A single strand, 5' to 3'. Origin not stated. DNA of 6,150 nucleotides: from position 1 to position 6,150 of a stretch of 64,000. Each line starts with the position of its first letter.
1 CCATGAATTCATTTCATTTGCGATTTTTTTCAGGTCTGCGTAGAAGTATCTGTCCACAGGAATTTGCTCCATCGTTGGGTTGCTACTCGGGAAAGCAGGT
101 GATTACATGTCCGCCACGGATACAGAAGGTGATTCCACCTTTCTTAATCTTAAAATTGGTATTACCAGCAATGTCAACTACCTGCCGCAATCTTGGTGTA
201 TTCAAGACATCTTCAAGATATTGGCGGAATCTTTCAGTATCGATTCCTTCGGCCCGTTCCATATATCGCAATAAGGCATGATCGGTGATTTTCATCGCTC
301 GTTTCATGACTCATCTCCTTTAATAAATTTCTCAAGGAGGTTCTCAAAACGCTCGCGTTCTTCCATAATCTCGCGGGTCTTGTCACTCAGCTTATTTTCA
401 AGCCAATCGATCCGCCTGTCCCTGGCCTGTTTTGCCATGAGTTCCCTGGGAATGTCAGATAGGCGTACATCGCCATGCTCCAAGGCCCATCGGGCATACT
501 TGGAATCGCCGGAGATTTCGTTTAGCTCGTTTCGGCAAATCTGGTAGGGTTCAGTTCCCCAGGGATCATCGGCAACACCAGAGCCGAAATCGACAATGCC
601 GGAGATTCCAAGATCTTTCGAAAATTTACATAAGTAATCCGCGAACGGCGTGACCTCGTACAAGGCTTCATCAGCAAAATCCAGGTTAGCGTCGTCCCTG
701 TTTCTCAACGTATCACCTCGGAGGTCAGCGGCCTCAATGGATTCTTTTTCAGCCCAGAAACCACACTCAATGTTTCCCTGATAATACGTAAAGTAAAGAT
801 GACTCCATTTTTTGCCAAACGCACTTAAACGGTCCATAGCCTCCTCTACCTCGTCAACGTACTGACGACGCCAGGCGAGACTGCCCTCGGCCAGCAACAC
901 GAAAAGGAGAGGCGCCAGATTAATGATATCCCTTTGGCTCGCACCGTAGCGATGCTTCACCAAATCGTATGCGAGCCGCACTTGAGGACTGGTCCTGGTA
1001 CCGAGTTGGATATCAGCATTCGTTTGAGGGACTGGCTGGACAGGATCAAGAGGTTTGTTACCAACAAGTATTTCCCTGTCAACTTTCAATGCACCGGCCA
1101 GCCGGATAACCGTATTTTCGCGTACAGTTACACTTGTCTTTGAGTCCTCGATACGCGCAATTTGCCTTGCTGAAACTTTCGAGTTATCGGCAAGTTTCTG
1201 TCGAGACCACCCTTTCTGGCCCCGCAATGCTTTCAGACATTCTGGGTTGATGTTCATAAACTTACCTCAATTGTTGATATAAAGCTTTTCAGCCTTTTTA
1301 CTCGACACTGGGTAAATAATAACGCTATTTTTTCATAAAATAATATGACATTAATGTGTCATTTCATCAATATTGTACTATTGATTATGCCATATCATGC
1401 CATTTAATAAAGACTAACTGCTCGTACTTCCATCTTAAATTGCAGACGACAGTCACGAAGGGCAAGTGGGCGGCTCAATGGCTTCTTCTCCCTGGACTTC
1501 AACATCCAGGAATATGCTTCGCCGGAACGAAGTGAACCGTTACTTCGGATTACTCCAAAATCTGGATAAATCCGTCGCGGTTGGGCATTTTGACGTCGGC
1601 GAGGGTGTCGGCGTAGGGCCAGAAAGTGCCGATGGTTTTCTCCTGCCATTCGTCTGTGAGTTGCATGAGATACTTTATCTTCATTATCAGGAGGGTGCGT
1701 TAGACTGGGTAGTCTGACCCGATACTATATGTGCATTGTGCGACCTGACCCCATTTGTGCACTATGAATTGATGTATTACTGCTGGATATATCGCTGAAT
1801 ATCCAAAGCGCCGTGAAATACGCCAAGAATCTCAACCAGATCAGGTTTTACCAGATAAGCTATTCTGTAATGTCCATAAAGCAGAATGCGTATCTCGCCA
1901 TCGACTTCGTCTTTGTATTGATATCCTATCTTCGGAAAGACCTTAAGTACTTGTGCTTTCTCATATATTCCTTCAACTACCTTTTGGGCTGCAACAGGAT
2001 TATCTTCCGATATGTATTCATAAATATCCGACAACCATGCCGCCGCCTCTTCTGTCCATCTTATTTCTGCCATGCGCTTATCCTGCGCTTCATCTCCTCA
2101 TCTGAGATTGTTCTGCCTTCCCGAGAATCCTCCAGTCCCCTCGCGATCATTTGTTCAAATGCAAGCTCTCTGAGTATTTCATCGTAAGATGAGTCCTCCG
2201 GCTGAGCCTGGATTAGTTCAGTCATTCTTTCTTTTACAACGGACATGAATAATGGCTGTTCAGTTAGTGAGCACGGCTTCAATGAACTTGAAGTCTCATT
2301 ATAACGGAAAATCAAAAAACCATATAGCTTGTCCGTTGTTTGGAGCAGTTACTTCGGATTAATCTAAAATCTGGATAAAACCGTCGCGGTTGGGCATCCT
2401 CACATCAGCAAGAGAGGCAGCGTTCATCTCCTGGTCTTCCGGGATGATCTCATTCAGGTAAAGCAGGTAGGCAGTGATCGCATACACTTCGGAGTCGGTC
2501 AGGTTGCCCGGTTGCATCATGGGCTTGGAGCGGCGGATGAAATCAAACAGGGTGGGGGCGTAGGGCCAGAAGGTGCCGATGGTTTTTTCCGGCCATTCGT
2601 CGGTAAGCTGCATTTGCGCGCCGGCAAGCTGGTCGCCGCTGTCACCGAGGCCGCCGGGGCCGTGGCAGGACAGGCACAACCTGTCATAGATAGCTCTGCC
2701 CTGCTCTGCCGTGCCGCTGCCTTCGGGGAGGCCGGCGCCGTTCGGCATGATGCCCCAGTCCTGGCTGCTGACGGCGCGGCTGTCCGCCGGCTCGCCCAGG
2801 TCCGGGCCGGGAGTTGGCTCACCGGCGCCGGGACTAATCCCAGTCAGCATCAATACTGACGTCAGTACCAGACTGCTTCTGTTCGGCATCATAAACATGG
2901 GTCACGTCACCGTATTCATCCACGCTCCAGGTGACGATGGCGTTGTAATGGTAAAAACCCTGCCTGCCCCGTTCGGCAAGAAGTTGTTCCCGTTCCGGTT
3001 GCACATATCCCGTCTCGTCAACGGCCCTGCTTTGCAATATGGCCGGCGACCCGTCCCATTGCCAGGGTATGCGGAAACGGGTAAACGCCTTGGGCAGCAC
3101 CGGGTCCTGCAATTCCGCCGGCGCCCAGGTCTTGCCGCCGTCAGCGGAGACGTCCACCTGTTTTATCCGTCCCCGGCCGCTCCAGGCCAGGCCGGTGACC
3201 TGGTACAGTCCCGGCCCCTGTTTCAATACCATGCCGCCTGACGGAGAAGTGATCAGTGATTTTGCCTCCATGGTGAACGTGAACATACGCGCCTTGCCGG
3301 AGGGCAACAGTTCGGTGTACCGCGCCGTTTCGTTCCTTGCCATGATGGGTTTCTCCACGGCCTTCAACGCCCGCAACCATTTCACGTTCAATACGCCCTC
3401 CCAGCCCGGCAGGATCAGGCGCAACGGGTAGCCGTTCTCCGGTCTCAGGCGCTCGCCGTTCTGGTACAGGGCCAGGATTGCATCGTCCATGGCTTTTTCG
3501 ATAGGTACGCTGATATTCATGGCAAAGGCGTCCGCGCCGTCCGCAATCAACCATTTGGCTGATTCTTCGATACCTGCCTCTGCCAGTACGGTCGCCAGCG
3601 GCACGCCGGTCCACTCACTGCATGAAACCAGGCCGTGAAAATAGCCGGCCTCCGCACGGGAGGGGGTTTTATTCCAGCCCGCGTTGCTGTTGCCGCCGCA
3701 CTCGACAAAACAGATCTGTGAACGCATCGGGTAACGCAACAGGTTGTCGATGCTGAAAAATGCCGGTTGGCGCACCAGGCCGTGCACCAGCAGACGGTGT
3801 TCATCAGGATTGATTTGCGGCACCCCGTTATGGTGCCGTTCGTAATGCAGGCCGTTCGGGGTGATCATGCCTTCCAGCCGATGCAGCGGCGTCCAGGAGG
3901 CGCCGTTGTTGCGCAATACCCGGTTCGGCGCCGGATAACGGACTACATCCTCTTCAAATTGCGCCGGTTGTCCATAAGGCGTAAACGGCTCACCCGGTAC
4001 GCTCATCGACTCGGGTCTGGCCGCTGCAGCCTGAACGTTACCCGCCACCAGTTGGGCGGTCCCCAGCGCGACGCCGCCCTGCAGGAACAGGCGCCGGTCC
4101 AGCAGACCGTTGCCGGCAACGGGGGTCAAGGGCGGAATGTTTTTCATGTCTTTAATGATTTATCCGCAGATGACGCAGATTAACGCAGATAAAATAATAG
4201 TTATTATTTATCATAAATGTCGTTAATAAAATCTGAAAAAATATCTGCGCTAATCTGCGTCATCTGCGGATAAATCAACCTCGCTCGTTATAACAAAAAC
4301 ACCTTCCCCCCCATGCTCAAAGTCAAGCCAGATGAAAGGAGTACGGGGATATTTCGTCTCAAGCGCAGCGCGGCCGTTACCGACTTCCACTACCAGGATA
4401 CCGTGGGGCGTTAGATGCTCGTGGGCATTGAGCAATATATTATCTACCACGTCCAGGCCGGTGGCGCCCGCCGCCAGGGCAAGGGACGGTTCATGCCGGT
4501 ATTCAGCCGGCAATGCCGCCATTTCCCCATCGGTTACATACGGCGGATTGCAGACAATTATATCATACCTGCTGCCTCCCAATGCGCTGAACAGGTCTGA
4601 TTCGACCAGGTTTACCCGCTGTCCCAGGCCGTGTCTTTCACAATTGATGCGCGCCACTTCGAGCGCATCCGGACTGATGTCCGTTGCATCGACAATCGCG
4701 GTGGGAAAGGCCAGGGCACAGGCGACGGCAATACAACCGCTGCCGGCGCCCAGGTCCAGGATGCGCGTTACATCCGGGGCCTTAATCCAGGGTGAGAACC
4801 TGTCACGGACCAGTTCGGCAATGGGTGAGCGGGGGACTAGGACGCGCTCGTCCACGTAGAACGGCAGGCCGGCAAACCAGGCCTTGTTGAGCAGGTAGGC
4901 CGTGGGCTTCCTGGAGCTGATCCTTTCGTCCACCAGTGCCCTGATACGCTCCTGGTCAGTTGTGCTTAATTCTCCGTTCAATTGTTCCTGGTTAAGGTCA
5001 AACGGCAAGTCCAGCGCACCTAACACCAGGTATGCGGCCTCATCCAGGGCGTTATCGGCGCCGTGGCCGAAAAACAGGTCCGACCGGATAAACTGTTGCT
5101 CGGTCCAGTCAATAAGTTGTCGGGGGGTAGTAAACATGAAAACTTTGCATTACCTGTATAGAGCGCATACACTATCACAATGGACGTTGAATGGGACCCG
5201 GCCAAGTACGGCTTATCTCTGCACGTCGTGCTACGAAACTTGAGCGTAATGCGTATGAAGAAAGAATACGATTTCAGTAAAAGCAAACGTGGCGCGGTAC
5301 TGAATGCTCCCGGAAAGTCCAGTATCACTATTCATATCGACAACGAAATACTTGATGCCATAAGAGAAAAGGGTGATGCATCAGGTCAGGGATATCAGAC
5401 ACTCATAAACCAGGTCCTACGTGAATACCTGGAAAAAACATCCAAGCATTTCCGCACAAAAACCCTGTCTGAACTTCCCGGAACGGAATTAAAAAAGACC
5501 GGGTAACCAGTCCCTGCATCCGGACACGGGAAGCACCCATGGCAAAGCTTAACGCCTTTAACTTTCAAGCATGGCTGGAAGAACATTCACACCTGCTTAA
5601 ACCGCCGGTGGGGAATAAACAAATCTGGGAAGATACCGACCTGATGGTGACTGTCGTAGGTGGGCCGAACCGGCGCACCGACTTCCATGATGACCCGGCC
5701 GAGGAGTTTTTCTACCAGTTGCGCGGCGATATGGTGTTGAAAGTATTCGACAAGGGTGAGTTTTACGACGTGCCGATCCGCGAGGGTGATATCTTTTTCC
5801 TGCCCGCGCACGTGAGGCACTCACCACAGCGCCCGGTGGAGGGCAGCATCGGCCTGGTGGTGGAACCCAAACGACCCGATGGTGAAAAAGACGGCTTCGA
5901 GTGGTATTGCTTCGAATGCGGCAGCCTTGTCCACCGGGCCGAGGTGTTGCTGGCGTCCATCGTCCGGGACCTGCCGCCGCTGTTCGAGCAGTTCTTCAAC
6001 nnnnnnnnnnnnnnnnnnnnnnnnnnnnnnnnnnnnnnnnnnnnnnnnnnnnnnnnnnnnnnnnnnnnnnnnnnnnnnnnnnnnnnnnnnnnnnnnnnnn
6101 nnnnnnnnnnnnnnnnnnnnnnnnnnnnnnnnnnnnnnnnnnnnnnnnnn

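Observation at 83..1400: XRE-HTH protein with a large unknown C-terminal domain coupled to a DUF4258 protein in an AT-rich islet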

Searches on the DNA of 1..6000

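Call 106: search_rna_families(source=window, start=1, end=6000, threshold=evalue, max_evalue=0.1)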
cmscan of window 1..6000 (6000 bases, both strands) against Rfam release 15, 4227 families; matches with E-value up to 0.1: 4.
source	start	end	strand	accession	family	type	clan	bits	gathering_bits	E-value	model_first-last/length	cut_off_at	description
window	4156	4277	+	RF04139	MIR841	Gene; miRNA;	-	48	200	8.9e-08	48-165/212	no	MIR841 microRNA precursor family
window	4156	4277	+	RF04278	MIR4372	Gene; miRNA;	CL00145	46.4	100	4.5e-06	1-123/123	no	MIR4372 microRNA precursor family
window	4156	4277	+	RF00904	mir-392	Gene; miRNA;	-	30.8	62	0.0049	1-75/75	no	mir-392 microRNA precursor family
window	4161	4270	+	RF00704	MIR397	Gene; miRNA;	-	29.1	55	0.023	1-117/117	no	MIR397 microRNA precursor family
